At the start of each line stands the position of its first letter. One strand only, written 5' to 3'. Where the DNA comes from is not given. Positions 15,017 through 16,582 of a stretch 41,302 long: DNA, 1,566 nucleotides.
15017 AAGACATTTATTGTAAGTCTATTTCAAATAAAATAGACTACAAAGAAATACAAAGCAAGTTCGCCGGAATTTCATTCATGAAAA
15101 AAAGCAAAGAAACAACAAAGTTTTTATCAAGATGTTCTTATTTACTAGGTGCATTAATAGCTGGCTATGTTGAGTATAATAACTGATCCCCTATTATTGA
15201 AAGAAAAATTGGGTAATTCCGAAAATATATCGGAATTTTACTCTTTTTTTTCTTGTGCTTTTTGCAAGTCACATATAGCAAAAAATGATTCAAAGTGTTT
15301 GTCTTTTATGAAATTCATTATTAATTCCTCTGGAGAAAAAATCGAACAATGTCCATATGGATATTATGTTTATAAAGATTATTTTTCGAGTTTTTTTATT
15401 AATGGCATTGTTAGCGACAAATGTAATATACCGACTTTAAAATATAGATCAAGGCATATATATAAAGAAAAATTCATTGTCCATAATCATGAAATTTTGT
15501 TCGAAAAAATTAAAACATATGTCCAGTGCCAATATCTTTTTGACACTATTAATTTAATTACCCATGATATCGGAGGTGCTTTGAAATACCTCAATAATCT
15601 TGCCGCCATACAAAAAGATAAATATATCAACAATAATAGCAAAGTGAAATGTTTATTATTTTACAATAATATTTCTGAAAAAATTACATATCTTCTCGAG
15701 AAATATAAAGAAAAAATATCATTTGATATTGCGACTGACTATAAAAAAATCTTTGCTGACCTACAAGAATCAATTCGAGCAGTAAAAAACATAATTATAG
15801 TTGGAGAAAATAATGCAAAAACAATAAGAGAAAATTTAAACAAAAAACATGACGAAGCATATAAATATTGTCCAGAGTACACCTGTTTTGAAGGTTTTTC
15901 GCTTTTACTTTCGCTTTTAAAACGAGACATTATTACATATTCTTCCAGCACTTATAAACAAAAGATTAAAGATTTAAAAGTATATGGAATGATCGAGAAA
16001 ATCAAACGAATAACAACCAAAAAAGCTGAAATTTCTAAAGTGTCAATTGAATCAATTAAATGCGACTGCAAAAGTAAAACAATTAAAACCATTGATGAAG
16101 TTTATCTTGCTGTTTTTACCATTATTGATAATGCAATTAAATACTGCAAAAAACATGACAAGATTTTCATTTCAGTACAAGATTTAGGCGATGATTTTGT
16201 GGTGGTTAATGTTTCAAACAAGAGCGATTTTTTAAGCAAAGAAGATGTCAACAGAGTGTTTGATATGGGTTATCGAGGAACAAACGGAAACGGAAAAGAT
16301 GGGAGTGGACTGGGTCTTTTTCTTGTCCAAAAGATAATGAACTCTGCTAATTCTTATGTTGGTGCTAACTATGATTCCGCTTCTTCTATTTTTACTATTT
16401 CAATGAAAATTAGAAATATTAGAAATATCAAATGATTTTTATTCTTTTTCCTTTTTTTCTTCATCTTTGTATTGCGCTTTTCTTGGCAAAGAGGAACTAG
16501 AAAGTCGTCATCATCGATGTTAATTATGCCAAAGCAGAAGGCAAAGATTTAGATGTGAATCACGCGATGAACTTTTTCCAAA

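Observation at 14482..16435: Orphan AT-rich two-gene module: REC-domain protein with an unknown output domain plus a soluble Cys-rich-sensor HK-like ATPase; candidate undescribed signalling/defence system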

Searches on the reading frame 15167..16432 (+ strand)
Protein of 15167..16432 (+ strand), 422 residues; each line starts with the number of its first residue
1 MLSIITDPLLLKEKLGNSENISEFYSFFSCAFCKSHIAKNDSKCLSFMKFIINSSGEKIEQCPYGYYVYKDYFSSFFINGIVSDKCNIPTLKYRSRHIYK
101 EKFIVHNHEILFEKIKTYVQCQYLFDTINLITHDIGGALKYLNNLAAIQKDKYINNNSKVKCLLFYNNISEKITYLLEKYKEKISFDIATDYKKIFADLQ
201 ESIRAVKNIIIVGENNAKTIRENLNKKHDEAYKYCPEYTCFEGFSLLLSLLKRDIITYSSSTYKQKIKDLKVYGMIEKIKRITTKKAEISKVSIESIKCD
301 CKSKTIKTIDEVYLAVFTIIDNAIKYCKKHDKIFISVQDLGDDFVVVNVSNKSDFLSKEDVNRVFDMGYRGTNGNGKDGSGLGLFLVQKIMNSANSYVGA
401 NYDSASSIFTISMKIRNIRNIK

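Call 3: search_protein_families(library=pfam, proteins=[window:15167-16432:+], max_evalue=1)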
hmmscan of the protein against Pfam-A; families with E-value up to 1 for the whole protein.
window:15167-16432:+ (422 aa): 4 families
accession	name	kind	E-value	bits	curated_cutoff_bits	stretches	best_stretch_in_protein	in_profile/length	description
PF02518.31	HATPase_c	-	4.4e-11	43.6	26.4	1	311-399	5-92/111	Histidine kinase-, DNA gyrase B-, and HSP90-like ATPase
PF00439.30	Bromodomain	-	3.4e-05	24.2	21.7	1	291-336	36-81/84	Bromodomain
PF13581.12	HATPase_c_2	-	0.056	13.9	27.4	1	307-394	27-112/127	Histidine kinase-like ATPase domain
PF24531.2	ANC1_spectrin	-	0.6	11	27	1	167-230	14-73/95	Nuclear anchorage protein 1, spectrin repeat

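Call 4: search_protein_families(library=ncbifam, proteins=[window:15167-16432:+], max_evalue=1)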
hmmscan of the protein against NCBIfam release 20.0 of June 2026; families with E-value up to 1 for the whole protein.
window:15167-16432:+ (422 aa): 30 families (the best 25 are shown)
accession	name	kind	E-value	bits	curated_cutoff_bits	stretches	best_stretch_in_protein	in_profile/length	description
TIGR02966.1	phoR_proteo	equivalog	1e-13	51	334.2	2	262-397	181-316/333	phosphate regulon sensor histidine kinase PhoR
NF033091.0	HK_VanS_ACDEFG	equivalog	1.3e-12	47.4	400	1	316-413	193-292/293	vancomycin resistance histidine kinase VanS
NF006800.0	PRK09303.1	equivalog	2.6e-10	39.8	342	1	316-393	277-354/383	histidine kinase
NF046044.1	PnpS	equivalog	5.7e-10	38.7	400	1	253-399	225-374/390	two-component system histidine kinase PnpS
TIGR01386.1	cztS_silS_copS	subfamily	9.6e-10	38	292.55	1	317-412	359-455/457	heavy metal sensor histidine kinase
NF008312.0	PRK11100.1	equivalog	1.3e-09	37.5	356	1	265-397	324-455/477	two-component system sensor histidine kinase CreC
NF041735.1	hist_kin_RppB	equivalog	5.8e-09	35.2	400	1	265-413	291-437/438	two-component system sensor histidine kinase RppB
NF007345.0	PRK09835.1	subfamily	1.9e-08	33.3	423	1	315-414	379-479/482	Cu(+)/Ag(+) sensor histidine kinase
NF007004.0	PRK09467.1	equivalog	2.8e-08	33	415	1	257-396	284-416/440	two-component system sensor histidine kinase EnvZ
NF047405.1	SensHisKinSapS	equivalog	8e-08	32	550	1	318-393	234-310/341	two-component system sensor histidine kinase SapS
NF012226.0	AdeS_HK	equivalog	1.2e-07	31.2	500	1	264-414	204-352/353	two-component sensor histidine kinase AdeS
NF053520.1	HK_Porph_FimS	equivalog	2e-07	29.7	600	1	316-402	514-603/618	sensor histidine kinase FimS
NF045903.1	CuHisKinLciSLeg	equivalog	2e-06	27.5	700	1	268-398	211-340/357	copper-responsive two-component system sensor histidine kinase LciS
NF007688.0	PRK10364.1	equivalog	2.4e-06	26.6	479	1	310-415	350-451/460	two-component system sensor histidine kinase ZraS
NF008468.0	PRK11360.1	equivalog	3.2e-06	25.8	646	1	264-417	459-610/616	two-component system sensor histidine kinase AtoS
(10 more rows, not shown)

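Call 5: search_protein_families(library=padloc, proteins=[window:15167-16432:+], max_evalue=1)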
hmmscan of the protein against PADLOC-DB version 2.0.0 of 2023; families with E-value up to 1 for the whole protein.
window:15167-16432:+ (422 aa): 2 families
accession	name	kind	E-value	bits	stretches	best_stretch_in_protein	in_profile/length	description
PDLC04647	PDC-M43B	-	4.8e-14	50.1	1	309-402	225-319/347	-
PDLC04648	PDC-M43B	-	4.6e-05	20.6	1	274-392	192-314/361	-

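Call 11: find_encoding_contigs(protein=window:15167-16432:+, flank=10000, max_places=10)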
Protein window:15167-16432:+ (422 aa): 5 contigs read that carry it; 4 places shown.
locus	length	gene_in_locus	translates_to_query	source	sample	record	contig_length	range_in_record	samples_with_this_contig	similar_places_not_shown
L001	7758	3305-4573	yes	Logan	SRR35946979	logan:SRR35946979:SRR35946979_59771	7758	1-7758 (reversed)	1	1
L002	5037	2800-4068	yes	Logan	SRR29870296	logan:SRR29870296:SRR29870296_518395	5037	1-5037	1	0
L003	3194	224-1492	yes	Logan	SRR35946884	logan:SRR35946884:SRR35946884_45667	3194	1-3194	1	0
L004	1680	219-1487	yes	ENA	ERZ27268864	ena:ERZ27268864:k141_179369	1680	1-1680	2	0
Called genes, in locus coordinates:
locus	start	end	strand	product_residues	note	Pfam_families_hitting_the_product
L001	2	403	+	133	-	?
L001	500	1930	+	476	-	PF01943:Polysacc_synt, PF13440:Polysacc_synt_3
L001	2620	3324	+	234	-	-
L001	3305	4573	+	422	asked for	PF02518:HATPase_c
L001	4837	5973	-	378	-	PF12838:Fer4_7, PF13187:Fer4_9 (weak), PF14697:Fer4_21 (weak), PF12797:Fer4_2 (weak), PF12837:Fer4_6 (weak), PF00037:Fer4 (weak), PF13183:Fer4_8 (weak), PF04432:FrhB_FdhB_C, +1 more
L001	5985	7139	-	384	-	PF04230:PS_pyruv_trans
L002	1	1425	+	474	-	?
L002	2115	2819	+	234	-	-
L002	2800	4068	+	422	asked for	PF02518:HATPase_c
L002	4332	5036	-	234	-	?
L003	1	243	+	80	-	?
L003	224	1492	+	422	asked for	PF02518:HATPase_c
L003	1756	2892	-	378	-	PF12838:Fer4_7, PF13187:Fer4_9 (weak), PF14697:Fer4_21 (weak), PF12797:Fer4_2 (weak), PF12837:Fer4_6 (weak), PF00037:Fer4 (weak), PF13183:Fer4_8 (weak), PF04432:FrhB_FdhB_C, +1 more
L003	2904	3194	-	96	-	?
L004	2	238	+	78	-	?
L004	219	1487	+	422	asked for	PF02518:HATPase_c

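Call 13: find_homologous_proteins(query=window:15167-16432:+)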
Query window:15167-16432:+ (422 aa): 36 proteins with E <= 0.001 among 8000 candidates.
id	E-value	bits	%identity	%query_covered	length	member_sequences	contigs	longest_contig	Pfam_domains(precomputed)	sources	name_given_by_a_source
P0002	4.3e-273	923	100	100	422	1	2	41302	PF02518.32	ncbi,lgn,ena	-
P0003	3.3e-19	87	29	81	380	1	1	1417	PF02518.32,PF14501.13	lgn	-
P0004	6.7e-19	86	26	85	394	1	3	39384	PF02518.32,PF14501.13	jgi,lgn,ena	jgi:signal transduction histidine kinase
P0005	1.8e-7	48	33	26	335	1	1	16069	PF02518.32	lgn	-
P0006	5.0e-7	47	27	38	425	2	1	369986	PF02518.32,PF00512.32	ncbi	-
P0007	2.7e-6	45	36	22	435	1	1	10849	PF02518.32,PF00512.32,PF00989.32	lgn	-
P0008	4.1e-6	44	26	34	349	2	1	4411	PF00672.31,PF02518.32,PF00512.32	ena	-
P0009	1.2e-5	42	36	19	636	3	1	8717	PF02518.32,PF00512.32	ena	-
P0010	3.9e-5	41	33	22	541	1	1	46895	PF00672.31,PF02518.32,PF00512.32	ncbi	-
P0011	4.8e-5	40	31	25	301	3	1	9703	PF02518.32,PF00512.32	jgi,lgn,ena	-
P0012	5.5e-5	40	29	28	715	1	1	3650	PF13581.13,PF12724.13,PF02518.32,PF00512.32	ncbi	-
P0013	6.2e-5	40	29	22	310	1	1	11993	PF00672.31,PF02518.32,PF00512.32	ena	-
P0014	1.1e-4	39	38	19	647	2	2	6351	PF00672.31,PF02518.32,PF00512.32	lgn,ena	-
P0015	1.2e-4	39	33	40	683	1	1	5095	PF02518.32,PF00512.32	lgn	-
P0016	1.2e-4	39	31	31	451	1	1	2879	PF00672.31,PF18719.8,PF02518.32,PF00512.32,PF13589.13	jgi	jgi:two-component system sensor histidine kinase ArlS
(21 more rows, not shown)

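Call 16: find_encoding_contigs(protein=P0004, flank=10000, max_places=6)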
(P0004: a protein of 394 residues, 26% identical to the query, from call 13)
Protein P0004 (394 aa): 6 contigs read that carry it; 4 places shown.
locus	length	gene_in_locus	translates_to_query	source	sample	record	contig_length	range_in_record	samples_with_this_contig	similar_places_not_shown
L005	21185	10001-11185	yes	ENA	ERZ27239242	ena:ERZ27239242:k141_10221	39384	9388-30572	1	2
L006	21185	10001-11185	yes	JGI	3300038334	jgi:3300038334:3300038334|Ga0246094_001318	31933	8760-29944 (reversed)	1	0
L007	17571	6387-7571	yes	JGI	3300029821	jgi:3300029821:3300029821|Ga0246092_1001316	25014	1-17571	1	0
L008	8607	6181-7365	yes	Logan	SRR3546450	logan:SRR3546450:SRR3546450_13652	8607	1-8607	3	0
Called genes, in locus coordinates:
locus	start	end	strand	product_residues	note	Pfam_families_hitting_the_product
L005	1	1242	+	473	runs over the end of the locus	PF02653:BPD_transp_2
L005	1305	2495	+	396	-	PF13407:Peripla_BP_4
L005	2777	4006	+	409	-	PF07581:Glug (faint)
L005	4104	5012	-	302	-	-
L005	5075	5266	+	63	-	-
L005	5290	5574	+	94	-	-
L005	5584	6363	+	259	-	-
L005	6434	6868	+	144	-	-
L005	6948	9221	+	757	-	PF01289:Thiol_cytolysin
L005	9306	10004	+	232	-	-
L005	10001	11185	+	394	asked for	PF02518:HATPase_c (weak), PF14501:HATPase_c_5 (weak)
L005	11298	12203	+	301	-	-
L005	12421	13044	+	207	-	PF13412:HTH_24, PF22674:C2185-like_N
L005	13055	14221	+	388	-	PF01210:NAD_Gly3P_dh_N (weak), PF03721:UDPG_MGDP_dh_N, PF00984:UDPG_MGDP_dh, PF03720:UDPG_MGDP_dh_C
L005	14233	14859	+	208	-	PF02397:Bac_transf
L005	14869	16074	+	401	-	PF13439:Glyco_transf_4, PF13579:Glyco_trans_4_4, PF00534:Glycos_transf_1, PF13692:Glyco_trans_1_4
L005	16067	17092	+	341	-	PF01073:3Beta_HSD, PF01370:Epimerase, PF02719:Polysacc_synt_2, PF04321:RmlD_sub_bind (weak), PF05368:NmrA, PF13460:NAD_binding_10, PF16363:GDP_Man_Dehyd, PF08485:Polysacc_syn_2C, +2 more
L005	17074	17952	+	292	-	PF01370:Epimerase, PF04321:RmlD_sub_bind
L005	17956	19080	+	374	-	PF02350:Epimerase_2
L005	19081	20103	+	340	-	PF00534:Glycos_transf_1 (weak)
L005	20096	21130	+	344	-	PF00535:Glycos_transf_2, PF10111:Glyco_tranf_2_2, PF13641:Glyco_tranf_2_3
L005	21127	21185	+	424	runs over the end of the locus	-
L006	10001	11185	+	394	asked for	PF02518:HATPase_c (weak), PF14501:HATPase_c_5 (weak)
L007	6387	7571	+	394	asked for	PF02518:HATPase_c (weak), PF14501:HATPase_c_5 (weak)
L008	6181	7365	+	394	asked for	PF02518:HATPase_c (weak), PF14501:HATPase_c_5 (weak)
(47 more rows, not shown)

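Call 17: find_encoding_contigs(protein=P0003, flank=10000, max_places=6)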
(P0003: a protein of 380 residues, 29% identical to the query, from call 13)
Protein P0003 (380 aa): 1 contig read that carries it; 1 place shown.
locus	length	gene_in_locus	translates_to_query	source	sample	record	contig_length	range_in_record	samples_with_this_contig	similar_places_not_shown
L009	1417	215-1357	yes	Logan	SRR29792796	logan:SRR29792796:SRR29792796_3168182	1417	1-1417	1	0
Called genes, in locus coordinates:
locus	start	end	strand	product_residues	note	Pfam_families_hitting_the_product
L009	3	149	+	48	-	?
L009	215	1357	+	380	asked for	PF02518:HATPase_c (weak), PF14501:HATPase_c_5 (weak)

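Call 32: find_related_loci(query=A3, collection=genome_contigs, flank=10000)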
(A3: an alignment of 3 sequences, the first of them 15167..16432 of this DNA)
Query A3 (422 aa) in genome_contigs; peptide patterns used: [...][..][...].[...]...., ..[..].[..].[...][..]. (x = any residue, [..] = any of these).
39 stretches matched a pattern, but none encodes a relative of the query by tblastn (E <= 1e-3).

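Call 34: find_related_loci(query=A3, collection=metagenome_contigs, flank=10000)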
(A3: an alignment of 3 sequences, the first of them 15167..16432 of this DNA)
Query A3 (422 aa) in metagenome_contigs; peptide patterns used: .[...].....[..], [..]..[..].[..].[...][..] (x = any residue, [..] = any of these).
155 stretches matched a pattern, but none encodes a relative of the query by tblastn (E <= 1e-3).

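Call 47: predict_structure(alignment_id=A3)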
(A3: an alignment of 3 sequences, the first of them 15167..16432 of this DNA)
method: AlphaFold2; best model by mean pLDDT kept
length: 422 residues; sequences in the alignment: 3
mean_pLDDT: 52.2   pTM: 0.47
mean pLDDT of the five models: 52.2, 50.3, 48.3, 44.0, 42.0
residues with pLDDT >= 90: 0; 70-90: 74; 50-70: 139; < 50: 209
segments of 3 or more residues with pLDDT < 50: 1-111, 136-138, 140-142, 144-157, 227-240, 242-245, 247-264, 356-384, 420-422
pLDDT, mean of each block of 10 residues (from residue 1): 32 38 37 36 38 34 31 30 29 27 36 53 54 49 45 45 58 65 54 69 63 57 49 44 48 39 57 76 64 71 74 71 69 84 81 51 41 32 50 67 69 78 38
secondary structure, 60 per line:
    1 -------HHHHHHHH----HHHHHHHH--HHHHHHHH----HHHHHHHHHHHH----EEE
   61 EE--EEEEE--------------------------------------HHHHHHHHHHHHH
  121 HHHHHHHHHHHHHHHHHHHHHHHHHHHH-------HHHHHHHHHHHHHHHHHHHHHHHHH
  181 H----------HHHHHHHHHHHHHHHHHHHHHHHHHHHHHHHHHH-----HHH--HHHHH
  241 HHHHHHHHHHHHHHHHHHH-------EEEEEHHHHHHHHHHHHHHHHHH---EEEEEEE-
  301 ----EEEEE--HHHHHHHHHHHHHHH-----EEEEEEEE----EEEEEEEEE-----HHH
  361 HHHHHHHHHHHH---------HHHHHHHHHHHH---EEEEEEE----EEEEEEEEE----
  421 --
elements in order: H8-15 H20-27 H30-37 H42-53 E58-62 E65-69 H108-148 H156-181 H192-225 H236-259 E267-271 H272-289 E293-299 E305-309 H312-326 E332-339 E344-352 H358-372 H382-393 E397-403 E408-416

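Call 61: search_protein_families(library=padloc, proteins=[L005:9306-10001:+, P0004, P0003], max_evalue=0.001)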
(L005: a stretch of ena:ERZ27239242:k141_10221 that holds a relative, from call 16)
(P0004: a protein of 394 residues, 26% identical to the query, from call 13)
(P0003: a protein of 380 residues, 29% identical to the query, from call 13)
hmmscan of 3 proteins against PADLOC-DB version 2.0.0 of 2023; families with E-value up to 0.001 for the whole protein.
L005:9306-10001:+ (232 aa): 3 families
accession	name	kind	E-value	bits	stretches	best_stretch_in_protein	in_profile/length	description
PDLC04646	PDC-M43A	-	1.1e-16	59.3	1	21-149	65-198/203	-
PDLC04644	PDC-M43A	-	1.6e-08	32.4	1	33-124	42-136/170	-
PDLC04645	PDC-M43A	-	7.8e-08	30.1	1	33-145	127-244/250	-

P0004 (394 aa): 2 families
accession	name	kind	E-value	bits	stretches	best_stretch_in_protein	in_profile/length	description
PDLC04647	PDC-M43B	-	7.6e-11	39.6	1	290-383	226-322/347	-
PDLC04648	PDC-M43B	-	5.7e-06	23.6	1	251-381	191-325/361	-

P0003 (380 aa): 2 families
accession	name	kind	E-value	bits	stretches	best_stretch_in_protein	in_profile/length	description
PDLC04647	PDC-M43B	-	3.2e-10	37.6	1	256-368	208-323/347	-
PDLC04650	PDC-M43B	-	2.7e-08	31.4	1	257-368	208-324/344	-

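Call 77: search_solved_structures(query=A7, max_evalue=0.01, show_alignments=3)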
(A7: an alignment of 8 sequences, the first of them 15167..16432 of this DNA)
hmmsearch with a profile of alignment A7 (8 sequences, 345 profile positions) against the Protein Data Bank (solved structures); distinct sequences matched with E-value up to 0.01: 44.
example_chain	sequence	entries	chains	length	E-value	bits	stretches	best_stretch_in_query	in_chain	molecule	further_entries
7zp0_A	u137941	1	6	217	3.7e-16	62.4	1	123-335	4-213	Sensor protein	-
6paj_A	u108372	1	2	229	1.6e-15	60.3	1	118-337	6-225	Sensor protein SrrB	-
9epn_A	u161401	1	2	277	6.9e-14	55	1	114-337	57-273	Sensor histidine kinase HprS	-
8g3a_D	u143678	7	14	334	1.6e-13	53.8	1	79-312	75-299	Sensor protein BceS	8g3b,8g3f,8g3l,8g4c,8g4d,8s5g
8u4x_A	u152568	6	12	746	4.1e-13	52.4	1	115-334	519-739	histidine kinase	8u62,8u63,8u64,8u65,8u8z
9m08_C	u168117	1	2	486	2.5e-12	49.8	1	118-336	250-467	histidine kinase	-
4i5s_A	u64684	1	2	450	6.6e-12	48.5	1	76-337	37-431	Putative histidine kinase CovS; VicK-like protein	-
5c93_A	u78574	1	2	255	1.3e-11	47.5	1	116-323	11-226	Histidine kinase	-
4u7n_A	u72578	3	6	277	1.3e-11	47.4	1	116-322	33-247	Histidine protein kinase sensor protein | Histidine kinase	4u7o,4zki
8h70_A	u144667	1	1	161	1.9e-11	47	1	215-324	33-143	Phosphate regulon sensor protein PhoR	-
7cch_A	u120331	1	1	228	5.2e-11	45.5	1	196-340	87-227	AdeS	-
3sl2_A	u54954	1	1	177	6.3e-11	45.2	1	235-315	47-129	Sensor histidine kinase yycG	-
8dvq_A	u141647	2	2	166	2.1e-10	43.5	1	223-337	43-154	Sensor protein VanS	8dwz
3jz3_A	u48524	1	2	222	2.7e-10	43.2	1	207-324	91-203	Sensor protein qseC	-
5uht_A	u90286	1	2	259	9.2e-10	41.4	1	107-319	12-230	Sensor histidine kinase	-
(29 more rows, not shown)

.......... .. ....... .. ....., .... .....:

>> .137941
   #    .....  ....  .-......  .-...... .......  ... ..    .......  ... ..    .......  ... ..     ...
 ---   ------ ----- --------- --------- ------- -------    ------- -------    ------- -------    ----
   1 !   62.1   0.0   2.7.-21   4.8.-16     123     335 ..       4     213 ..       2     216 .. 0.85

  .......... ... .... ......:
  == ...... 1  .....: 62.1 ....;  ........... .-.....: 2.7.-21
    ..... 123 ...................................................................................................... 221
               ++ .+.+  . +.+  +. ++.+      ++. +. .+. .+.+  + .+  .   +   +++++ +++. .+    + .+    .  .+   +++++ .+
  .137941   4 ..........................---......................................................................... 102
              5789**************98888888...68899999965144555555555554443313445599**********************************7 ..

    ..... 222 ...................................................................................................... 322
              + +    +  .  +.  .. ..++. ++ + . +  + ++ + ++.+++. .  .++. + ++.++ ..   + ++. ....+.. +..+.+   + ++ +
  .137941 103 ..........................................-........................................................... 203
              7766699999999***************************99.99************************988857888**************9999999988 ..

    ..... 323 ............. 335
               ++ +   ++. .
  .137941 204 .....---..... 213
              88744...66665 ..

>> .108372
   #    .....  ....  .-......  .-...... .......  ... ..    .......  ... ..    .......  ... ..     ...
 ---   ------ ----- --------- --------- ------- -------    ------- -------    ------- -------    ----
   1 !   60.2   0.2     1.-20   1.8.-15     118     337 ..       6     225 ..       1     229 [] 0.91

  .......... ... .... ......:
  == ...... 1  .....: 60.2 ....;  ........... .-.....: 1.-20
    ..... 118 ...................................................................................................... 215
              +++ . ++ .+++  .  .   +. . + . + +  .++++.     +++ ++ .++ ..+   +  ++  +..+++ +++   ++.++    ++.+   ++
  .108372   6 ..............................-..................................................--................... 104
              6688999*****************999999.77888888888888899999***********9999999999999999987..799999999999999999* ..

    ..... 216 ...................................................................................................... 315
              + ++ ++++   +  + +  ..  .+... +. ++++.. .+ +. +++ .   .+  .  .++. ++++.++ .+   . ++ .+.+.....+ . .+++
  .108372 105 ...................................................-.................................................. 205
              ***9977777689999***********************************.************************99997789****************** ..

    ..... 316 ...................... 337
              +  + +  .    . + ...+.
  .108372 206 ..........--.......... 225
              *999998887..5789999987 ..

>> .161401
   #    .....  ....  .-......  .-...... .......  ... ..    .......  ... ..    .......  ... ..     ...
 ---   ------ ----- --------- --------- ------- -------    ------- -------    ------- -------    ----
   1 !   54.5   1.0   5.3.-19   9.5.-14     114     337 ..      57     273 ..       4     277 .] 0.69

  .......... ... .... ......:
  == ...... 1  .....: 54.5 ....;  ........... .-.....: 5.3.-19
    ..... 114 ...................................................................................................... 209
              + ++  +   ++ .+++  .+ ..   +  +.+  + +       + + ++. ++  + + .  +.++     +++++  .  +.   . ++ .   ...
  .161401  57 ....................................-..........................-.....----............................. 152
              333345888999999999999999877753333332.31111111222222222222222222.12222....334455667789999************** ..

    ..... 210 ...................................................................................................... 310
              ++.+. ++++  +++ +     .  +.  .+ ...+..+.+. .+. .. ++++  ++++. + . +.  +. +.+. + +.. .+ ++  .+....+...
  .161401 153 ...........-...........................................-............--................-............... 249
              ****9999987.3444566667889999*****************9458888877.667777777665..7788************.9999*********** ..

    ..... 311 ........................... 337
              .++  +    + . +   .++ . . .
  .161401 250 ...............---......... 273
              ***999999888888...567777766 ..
